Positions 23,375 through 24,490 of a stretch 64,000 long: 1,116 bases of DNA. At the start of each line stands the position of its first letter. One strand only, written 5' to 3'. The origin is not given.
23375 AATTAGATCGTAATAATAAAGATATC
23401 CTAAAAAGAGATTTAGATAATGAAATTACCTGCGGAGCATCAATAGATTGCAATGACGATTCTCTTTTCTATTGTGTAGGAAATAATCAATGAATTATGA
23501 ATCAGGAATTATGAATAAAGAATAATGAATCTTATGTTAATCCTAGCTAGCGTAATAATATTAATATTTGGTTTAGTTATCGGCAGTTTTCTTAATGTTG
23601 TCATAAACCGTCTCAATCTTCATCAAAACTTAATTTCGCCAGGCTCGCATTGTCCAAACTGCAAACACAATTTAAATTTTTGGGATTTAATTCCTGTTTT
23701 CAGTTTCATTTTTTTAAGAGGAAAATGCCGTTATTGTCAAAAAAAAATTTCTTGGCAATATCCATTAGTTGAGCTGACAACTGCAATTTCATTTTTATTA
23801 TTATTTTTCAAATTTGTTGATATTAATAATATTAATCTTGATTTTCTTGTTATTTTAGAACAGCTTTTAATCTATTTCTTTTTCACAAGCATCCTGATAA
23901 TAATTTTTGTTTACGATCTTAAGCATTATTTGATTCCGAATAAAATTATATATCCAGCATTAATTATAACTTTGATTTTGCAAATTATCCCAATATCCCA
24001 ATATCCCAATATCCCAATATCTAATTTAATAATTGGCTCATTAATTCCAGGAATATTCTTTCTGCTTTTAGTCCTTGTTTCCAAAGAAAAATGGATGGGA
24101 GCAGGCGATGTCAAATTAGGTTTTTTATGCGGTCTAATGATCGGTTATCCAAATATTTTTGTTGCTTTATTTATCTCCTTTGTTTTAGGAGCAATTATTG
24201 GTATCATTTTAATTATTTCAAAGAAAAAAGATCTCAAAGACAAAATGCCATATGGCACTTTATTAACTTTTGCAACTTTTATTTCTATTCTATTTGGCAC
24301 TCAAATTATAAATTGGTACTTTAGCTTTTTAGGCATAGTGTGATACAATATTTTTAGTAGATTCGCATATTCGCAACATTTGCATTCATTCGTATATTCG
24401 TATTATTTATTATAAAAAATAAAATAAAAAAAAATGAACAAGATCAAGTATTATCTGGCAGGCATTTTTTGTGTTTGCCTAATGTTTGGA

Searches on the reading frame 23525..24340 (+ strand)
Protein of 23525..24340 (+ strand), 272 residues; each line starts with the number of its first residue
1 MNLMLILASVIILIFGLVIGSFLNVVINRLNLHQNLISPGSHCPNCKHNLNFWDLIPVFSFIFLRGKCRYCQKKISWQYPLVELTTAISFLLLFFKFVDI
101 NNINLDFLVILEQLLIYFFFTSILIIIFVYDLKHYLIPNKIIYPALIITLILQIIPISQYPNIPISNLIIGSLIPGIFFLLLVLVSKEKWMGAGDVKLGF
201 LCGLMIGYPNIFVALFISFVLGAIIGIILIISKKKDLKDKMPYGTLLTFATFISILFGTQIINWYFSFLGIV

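Call 47: find_homologous_proteins(query=window:23525-24340:+, max_evalue=1e-30)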
Query window:23525-24340:+ (272 aa): 4517 proteins with E <= 1e-30 among 8000 candidates; the best 120 are listed.
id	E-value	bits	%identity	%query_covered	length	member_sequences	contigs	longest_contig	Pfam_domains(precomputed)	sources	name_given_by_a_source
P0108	3.2e-165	567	100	99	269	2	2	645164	PF01478.24,PF06750.19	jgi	jgi:prepilin signal peptidase PulO-like enzyme (type II secretory pathway)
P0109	1.7e-142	492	84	99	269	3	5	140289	PF01478.24,PF06750.19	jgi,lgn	-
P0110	1.5e-139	482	84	95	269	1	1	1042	PF01478.24,PF06750.19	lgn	-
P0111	5.4e-139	481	82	99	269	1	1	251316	PF01478.24,PF06750.19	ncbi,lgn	-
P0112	2.8e-99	350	66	99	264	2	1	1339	PF01478.24,PF06750.19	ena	-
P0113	1.3e-96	342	60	99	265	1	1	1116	PF01478.24,PF06750.19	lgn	-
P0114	8.4e-94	332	61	93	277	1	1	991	PF01478.24,PF06750.19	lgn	-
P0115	2.9e-77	278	53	95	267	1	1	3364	PF01478.24,PF06750.19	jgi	-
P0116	7.8e-76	273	52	97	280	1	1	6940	PF01478.24,PF06750.19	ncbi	-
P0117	1.1e-75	273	54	93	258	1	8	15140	PF21202.4,PF01478.24,PF06750.19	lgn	-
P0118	2.8e-75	272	51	98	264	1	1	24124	PF01478.24,PF06750.19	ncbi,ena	-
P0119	2.3e-74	269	49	92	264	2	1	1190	PF01478.24,PF06750.19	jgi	-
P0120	5.5e-74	267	51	98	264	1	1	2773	PF01478.24,PF06750.19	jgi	jgi:prepilin signal peptidase PulO-like enzyme (type II secretory pathway)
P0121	1.2e-73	266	52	96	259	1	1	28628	PF01478.24,PF06750.19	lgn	-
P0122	1.7e-73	266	53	96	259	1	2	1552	PF01478.24,PF06750.19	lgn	-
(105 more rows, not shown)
